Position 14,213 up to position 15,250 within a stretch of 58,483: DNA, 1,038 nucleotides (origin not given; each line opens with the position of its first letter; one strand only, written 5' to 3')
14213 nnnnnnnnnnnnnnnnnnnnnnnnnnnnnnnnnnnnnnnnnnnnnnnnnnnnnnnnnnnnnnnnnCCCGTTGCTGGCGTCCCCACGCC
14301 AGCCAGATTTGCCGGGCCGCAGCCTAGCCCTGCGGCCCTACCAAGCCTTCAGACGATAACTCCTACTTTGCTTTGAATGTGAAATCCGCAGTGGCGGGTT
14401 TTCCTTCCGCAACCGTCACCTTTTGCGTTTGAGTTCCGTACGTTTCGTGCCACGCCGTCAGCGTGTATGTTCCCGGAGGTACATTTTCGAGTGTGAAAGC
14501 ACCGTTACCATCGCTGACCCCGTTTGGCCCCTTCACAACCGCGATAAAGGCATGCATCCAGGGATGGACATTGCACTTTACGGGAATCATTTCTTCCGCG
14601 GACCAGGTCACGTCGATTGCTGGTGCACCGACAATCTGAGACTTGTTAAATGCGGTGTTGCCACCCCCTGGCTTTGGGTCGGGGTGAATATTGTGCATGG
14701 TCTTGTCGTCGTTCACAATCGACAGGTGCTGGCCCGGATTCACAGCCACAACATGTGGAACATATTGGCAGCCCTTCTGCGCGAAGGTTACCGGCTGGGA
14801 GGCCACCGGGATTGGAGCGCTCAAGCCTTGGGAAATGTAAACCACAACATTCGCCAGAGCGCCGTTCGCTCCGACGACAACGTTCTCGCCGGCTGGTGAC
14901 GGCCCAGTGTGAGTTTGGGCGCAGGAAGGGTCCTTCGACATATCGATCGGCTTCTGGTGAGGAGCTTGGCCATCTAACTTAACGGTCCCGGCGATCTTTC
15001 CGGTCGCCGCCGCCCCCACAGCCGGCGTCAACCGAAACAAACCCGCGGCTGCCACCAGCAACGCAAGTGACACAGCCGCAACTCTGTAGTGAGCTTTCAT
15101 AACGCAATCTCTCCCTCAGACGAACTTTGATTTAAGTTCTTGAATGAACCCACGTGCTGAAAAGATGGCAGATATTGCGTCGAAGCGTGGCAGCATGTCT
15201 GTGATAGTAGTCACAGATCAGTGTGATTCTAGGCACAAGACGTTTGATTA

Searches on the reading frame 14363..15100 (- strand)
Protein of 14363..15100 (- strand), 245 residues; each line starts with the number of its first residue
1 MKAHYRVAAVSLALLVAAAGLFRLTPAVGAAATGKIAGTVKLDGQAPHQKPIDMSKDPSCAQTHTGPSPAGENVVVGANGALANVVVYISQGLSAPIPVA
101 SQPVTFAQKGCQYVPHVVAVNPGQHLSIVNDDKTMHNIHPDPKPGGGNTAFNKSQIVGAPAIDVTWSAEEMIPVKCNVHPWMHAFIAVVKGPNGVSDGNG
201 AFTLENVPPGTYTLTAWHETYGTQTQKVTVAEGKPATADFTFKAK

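Call 3: search_protein_families(library=pfam, proteins=[window:14363-15100:-], max_evalue=0.01)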
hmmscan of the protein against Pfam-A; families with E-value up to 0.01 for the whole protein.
window:14363-15100:- (245 aa): 5 families
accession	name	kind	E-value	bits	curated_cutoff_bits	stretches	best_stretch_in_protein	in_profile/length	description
PF13620.12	CarboxypepD_reg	-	4.3e-12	46.6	32.3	1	193-242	31-81/82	Carboxypeptidase regulatory-like domain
PF14686.12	fn3_3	-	1.2e-08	35.1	24.4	1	197-237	32-74/75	Polysaccharide lyase family 4, domain II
PF13715.12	CarbopepD_reg_2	-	1.5e-07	31.8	32.2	1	194-241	28-75/88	CarboxypepD_reg-like domain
PF09430.16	EMC7_beta-sandw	-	0.00099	19.7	26.6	1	197-235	26-64/122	ER membrane protein complex subunit 7, beta-sandwich domain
PF08308.17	PEGA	-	0.0034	17.7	20.8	1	193-243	18-68/71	PEGA domain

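Call 7: search_protein_families(library=ncbifam, proteins=[window:14363-15100:-], max_evalue=0.01)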
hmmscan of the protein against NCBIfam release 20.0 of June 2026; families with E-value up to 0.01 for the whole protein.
window:14363-15100:- (245 aa): 1 family
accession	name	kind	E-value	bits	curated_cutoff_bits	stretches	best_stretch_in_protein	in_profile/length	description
NF052345.1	S_layer_anammox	exception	9.5e-07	26.5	1400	1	196-244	1344-1393/1596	Kustd1514 family S-layer glycoprotein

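Call 18: search_solved_structures(query=window:14363-15100:-, max_evalue=1, show_alignments=2)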
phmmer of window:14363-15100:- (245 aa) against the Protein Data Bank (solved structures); distinct sequences matched with E-value up to 1: 14.
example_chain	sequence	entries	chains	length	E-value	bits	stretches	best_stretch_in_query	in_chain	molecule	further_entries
9c7v_B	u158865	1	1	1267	0.00058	23.2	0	198-240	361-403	BOS complex subunit NOMO2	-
3c75_A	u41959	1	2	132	0.1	15.8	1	75-186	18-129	Amicyanin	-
5fc9_A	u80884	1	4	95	0.38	13.9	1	113-187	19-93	Blue (Type 1) copper domain protein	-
1nkg_A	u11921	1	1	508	0.38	13.9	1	197-240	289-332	Rhamnogalacturonase B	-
2xhn_A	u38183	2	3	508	0.38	13.9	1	197-240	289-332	RHAMNOGALACTURONASE B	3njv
3njx_A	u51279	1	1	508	0.38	13.9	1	197-240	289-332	Rhamnogalacturonase B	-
2ux6_A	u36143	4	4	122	0.4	13.8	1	113-201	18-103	PSEUDOAZURIN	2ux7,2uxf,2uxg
3qec_A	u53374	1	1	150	0.6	13.3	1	195-238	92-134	Putative carbohydrate binding protein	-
2g95_A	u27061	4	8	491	0.63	13.2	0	193-231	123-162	Nicotinamide phosphoribosyltransferase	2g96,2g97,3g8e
2gvl_A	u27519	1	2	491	0.71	13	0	193-231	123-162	Nicotinamide phosphoribosyltransferase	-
2h3d_A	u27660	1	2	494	0.72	13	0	193-231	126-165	Nicotinamide phosphoribosyltransferase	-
7q8t_A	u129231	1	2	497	0.73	13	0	193-231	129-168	Nicotinamide phosphoribosyltransferase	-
2h3b_A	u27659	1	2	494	0.74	13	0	193-231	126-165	Nicotinamide phosphoribosyltransferase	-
1xpn_A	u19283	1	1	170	0.76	12.9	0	195-238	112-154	hypothetical protein PA1324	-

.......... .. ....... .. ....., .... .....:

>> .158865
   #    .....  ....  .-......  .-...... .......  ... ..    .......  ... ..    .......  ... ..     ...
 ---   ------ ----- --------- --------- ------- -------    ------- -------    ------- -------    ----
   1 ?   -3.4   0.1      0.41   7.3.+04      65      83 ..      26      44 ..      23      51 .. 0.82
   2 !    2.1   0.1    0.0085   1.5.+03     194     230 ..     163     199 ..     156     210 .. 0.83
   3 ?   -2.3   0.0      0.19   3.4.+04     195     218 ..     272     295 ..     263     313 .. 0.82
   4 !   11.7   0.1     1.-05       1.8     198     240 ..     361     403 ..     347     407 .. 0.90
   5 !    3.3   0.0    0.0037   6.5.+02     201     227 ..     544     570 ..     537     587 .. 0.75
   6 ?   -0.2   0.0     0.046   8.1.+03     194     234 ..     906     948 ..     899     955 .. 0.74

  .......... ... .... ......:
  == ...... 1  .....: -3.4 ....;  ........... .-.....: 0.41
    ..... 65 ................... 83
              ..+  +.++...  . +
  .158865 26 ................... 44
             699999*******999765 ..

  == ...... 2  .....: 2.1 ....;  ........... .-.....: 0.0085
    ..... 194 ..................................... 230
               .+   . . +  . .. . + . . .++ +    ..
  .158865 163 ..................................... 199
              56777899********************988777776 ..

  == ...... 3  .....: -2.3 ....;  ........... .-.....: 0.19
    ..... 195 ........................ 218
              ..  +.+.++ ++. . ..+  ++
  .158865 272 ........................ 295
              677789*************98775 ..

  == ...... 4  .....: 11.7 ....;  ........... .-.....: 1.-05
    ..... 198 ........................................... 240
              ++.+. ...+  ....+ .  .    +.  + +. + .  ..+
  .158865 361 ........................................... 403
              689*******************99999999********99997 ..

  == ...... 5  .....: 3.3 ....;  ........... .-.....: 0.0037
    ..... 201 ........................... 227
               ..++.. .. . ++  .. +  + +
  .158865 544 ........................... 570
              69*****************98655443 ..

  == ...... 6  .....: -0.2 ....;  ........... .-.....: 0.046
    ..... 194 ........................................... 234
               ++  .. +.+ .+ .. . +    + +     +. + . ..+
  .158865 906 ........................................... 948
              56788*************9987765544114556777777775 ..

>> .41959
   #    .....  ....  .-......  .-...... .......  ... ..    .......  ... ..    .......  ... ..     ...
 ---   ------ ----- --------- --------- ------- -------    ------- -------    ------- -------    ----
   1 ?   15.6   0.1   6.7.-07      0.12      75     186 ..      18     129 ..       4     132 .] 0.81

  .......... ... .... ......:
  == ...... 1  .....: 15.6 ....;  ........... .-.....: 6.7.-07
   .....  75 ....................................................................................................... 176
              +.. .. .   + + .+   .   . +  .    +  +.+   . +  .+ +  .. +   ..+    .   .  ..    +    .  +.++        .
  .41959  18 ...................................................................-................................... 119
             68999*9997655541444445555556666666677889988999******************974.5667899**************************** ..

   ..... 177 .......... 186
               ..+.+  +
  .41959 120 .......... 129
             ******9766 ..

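Call 28: find_related_loci(query=window:14363-15100:-, collection=metagenome_contigs, flank=10000)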
Query window:14363-15100:- (245 aa) in metagenome_contigs; peptide patterns used: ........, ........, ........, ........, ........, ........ (x = any residue, [..] = any of these).
600 stretches matched a pattern (row limit reached: there are more); 587 encode a relative of the query (tblastn E <= 1e-3); the best 80 are kept; 80 distinct loci.
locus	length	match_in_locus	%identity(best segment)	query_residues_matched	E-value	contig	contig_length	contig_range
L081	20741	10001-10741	77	1-245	2e-124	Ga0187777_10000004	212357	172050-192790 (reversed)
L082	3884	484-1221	72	1-245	2e-118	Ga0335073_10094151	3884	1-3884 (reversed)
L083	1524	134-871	69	1-245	4e-120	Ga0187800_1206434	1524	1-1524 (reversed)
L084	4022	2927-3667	68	1-245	2e-110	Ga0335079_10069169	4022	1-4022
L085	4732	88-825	66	1-245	1e-108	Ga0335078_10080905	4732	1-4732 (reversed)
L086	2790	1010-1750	68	1-245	4e-111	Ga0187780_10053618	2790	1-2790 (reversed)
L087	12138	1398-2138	66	1-245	2e-107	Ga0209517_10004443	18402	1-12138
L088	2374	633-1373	66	1-245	8e-111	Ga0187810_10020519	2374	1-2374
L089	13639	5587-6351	64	1-245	2e-102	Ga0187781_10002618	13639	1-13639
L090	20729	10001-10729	63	1-245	2e-98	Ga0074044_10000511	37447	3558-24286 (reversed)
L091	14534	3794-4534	66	1-245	5e-98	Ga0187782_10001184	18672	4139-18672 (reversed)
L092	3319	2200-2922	64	3-245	1e-99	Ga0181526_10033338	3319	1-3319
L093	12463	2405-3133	64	1-245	1e-97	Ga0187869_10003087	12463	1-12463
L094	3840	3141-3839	65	1-231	7e-97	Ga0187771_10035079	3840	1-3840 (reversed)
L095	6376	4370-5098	62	1-245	2e-96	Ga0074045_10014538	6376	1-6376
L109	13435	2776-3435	64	28-245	1e-90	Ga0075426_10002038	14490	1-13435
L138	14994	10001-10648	52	28-244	1e-66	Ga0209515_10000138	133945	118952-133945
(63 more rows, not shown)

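Call 62: find_homologous_proteins(query=window:14363-15100:-, max_evalue=0.001)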
Query window:14363-15100:- (245 aa): 6028 proteins with E <= 0.001 among 8000 candidates; the best 120 are listed.
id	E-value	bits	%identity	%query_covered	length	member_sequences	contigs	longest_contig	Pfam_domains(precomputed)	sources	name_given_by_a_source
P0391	4.1e-160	549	100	100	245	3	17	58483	PF13715.13,PF14686.13,PF13620.13,PF22904.4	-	-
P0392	1.2e-133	463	83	100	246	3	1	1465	PF13715.13,PF14686.13,PF13620.13,PF22904.4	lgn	-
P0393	1.4e-132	459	83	100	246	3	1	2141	PF13715.13,PF14686.13,PF13620.13,PF22904.4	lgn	-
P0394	2.5e-130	452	80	100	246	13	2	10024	PF13715.13,PF14686.13,PF13620.13,PF22904.4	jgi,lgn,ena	-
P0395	6.4e-130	450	81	100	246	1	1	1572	PF13715.13,PF14686.13,PF13620.13,PF22904.4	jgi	jgi:plastocyanin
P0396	5.1e-126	438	78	100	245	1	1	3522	PF13715.13,PF14686.13,PF13620.13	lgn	-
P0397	3.8e-125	435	78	100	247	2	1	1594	PF13715.13,PF14686.13,PF13620.13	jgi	-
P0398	6.0e-125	434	78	100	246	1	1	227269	PF13715.13,PF14686.13,PF13620.13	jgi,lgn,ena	-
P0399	7.2e-125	434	78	100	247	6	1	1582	PF13715.13,PF14686.13,PF13620.13,PF22904.4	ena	-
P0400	1.4e-124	433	77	100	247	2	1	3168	PF13715.13,PF14686.13,PF13620.13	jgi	jgi:plastocyanin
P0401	5.8e-124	431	78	100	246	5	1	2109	PF13715.13,PF14686.13,PF13620.13,PF22904.4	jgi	jgi:plastocyanin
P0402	1.8e-123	429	78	100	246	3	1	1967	PF13715.13,PF14686.13,PF13620.13,PF22904.4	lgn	-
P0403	1.6e-121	423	76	100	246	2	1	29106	PF13715.13,PF14686.13,PF13620.13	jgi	jgi:plastocyanin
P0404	3.4e-121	422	77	100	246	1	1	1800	PF13715.13,PF14686.13,PF13620.13,PF22904.4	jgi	jgi:plastocyanin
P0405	2.5e-119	416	76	100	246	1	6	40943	PF13715.13,PF14686.13,PF13620.13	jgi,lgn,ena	jgi:plastocyanin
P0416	1.2e-111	391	70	100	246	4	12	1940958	PF13715.13,PF14686.13,PF13620.13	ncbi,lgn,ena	-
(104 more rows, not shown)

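Call 66: find_encoding_contigs(protein=P0416, flank=10000, max_places=4)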
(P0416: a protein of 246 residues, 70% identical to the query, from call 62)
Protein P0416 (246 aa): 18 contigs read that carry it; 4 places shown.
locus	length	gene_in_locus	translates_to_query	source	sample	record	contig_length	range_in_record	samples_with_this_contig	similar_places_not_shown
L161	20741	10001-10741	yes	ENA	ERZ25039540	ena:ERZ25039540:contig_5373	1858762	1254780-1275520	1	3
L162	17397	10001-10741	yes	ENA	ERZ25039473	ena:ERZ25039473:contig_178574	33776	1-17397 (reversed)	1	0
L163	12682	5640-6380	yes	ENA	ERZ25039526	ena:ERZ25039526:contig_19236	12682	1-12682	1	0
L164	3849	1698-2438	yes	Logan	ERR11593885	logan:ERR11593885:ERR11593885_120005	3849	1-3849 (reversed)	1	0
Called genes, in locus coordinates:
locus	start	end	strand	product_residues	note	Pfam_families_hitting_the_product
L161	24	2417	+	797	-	PF01627:Hpt, PF02895:H-kinase_dim, PF02518:HATPase_c, PF01584:CheW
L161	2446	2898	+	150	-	PF01584:CheW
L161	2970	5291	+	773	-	PF08447:PAS_3, PF08448:PAS_4, PF13426:PAS_9, PF08448:PAS_4, PF00989:PAS, PF08447:PAS_3, PF13426:PAS_9, PF08447:PAS_3, +9 more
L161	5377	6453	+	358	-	PF00072:Response_reg, PF01339:CheB_methylest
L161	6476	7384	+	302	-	PF03705:CheR_N, PF01739:CheR, PF08242:Methyltransf_12 (faint)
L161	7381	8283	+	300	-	PF08668:HDOD, PF01966:HD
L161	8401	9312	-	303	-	PF01063:Aminotran_4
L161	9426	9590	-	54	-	-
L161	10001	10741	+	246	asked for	PF13620:CarboxypepD_reg, PF13715:CarbopepD_reg_2 (weak), PF14686:fn3_3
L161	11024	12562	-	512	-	PF00089:Trypsin, PF13365:Trypsin_2, PF00595:PDZ, PF13180:PDZ_2, PF17820:PDZ_6, PF00595:PDZ, PF13180:PDZ_2 (weak), PF17820:PDZ_6, +1 more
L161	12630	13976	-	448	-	PF05569:Peptidase_M56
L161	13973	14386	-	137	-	PF03965:Penicillinase_R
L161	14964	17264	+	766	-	PF02563:Poly_export, PF22461:SLBB_2 (faint), PF10531:SLBB (weak)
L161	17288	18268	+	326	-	PF13439:Glyco_transf_4, PF13579:Glyco_trans_4_4, PF20706:GT4-conflict, PF00534:Glycos_transf_1, PF13524:Glyco_trans_1_2, PF13692:Glyco_trans_1_4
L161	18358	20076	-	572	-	PF07610:DUF1573, PF15780:ASH, PF22073:Cep192_D4, PF22544:HYDIN_VesB_CFA65-like_Ig, PF15780:ASH (weak), PF22073:Cep192_D4, PF22073:Cep192_D4, PF15780:ASH, +13 more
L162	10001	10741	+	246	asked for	PF13620:CarboxypepD_reg, PF13715:CarbopepD_reg_2 (weak), PF14686:fn3_3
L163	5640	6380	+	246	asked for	PF13620:CarboxypepD_reg, PF13715:CarbopepD_reg_2 (weak), PF14686:fn3_3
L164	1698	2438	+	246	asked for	PF13620:CarboxypepD_reg, PF13715:CarbopepD_reg_2 (weak), PF14686:fn3_3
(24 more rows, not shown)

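Call 72: predict_structure(alignment_id=A4)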
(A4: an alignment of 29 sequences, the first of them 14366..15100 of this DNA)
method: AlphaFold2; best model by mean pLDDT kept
length: 245 residues; sequences in the alignment: 29
mean_pLDDT: 78.7   pTM: 0.73
mean pLDDT of the five models: 78.7, 77.6, 76.3, 72.8, 71.3
residues with pLDDT >= 90: 61; 70-90: 123; 50-70: 58; < 50: 3
segments of 3 or more residues with pLDDT < 50: none
pLDDT, mean of each block of 10 residues (from residue 1): 80 89 62 86 79 70 56 68 90 70 72 73 85 74 60 66 84 82 86 88 91 94 94 91 81
secondary structure, 60 per line:
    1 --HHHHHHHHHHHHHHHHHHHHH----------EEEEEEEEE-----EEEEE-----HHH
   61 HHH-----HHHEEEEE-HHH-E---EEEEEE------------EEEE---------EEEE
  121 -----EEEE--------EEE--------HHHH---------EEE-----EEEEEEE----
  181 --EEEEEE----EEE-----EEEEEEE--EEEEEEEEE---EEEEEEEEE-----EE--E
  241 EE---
elements in order: H3-23 E34-42 E48-52 H58-63 E72-76 E86-91 E104-107 E117-120 E126-129 E138-140 H149-152 E162-164 E170-176 E183-188 E193-195 E201-207 E210-218 E222-230 E240-242

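Call 76: fold_search(model_id=the predicted structure, library=pdb)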
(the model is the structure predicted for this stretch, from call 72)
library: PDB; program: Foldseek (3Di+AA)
matches with E <= 10: 926; with E <= 0.001: 4
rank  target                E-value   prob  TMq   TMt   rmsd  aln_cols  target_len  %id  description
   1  6hbe_A                4.2e-04  1.00  0.27  0.17   7.7       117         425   19  Cu-containing nitrite reductase (NirK) from Thermus scotoductus SA-01 (released 2019-01-23)
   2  6hbe_C                4.5e-04  1.00  0.29  0.17   7.4       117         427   20  Cu-containing nitrite reductase (NirK) from Thermus scotoductus SA-01 (released 2019-01-23)
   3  1b3i                  6.0e-04  1.00  0.30  0.66   3.8        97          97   18  NMR SOLUTION STRUCTURE OF PLASTOCYANIN FROM THE PHOTOSYNTHETIC PROKARYOTE, PROCHLOROTHRIX HOLLANDICA (MINIMIZED AVERAGE  (released 1999-04-27)
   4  2qpe_B                6.0e-04  0.99  0.22  0.31  16.3       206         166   15  An unexpected outcome of surface-engineering an integral membrane protein: Improved crystallization of cytochrome ba3  (released 2007-12-11)
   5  2w88_A                1.1e-03  1.00  0.29  0.61   3.9       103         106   24  Plastocyanin variant with N-terminal Methionine - open structure (released 2009-10-27)
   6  1mda_A                1.2e-03  1.00  0.23  0.51  10.8       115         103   17  CRYSTAL STRUCTURE OF AN ELECTRON-TRANSFER COMPLEX BETWEEN METHYLAMINE DEHYDROGENASE AND AMICYANIN (released 1993-10-31)
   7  1iuz                  1.3e-03  1.00  0.30  0.69   3.1        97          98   21  PLASTOCYANIN (released 1997-08-20)
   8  5u7n_B                1.4e-03  1.00  0.28  0.54  10.0       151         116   14  CRYSTAL STRUCTURE OF A CHIMERIC CUA DOMAIN (SUBUNIT II) OF CYTOCHROME BA3 FROM THERMUS THERMOPHILUS WITH THE AMICYANIN (released 2017-11-22)
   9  7pcy                  1.6e-03  1.00  0.30  0.69   3.1        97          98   18  THE CRYSTAL STRUCTURE OF PLASTOCYANIN FROM A GREEN ALGA, ENTEROMORPHA PROLIFERA (released 1990-07-15)
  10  2bz7                  1.8e-03  1.00  0.26  0.56   5.0       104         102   18  Oxidized and reduced structures of a mutant Plastocyanin of fern (released 2006-11-20)
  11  5ndc_B                1.8e-03  0.99  0.26  0.36  15.8       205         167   16  Structure of ba3-type cytochrome c oxidase from Thermus thermophilus by serial femtosecond crystallography (released 2017-08-23)
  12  5u7n_A                2.0e-03  0.99  0.26  0.50  12.3       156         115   14  CRYSTAL STRUCTURE OF A CHIMERIC CUA DOMAIN (SUBUNIT II) OF CYTOCHROME BA3 FROM THERMUS THERMOPHILUS WITH THE AMICYANIN (released 2017-11-22)
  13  1nkg                  2.2e-03  1.00  0.20  0.10   2.5        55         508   29  Rhamnogalacturonan lyase from Aspergillus aculeatus (released 2004-05-25)
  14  1ehk_B                2.2e-03  0.97  0.24  0.33  15.9       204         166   16  CRYSTAL STRUCTURE OF THE ABERRANT BA3-CYTOCHROME-C OXIDASE FROM THERMUS THERMOPHILUS (released 2001-02-22)
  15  2pcy                  2.5e-03  1.00  0.28  0.63   3.7       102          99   16  THE CRYSTAL STRUCTURE OF POPLAR APOPLASTOCYANIN AT 1.8-ANGSTROMS RESOLUTION. THE GEOMETRY OF THE COPPER-BINDING SITE IS  (released 1984-02-02)
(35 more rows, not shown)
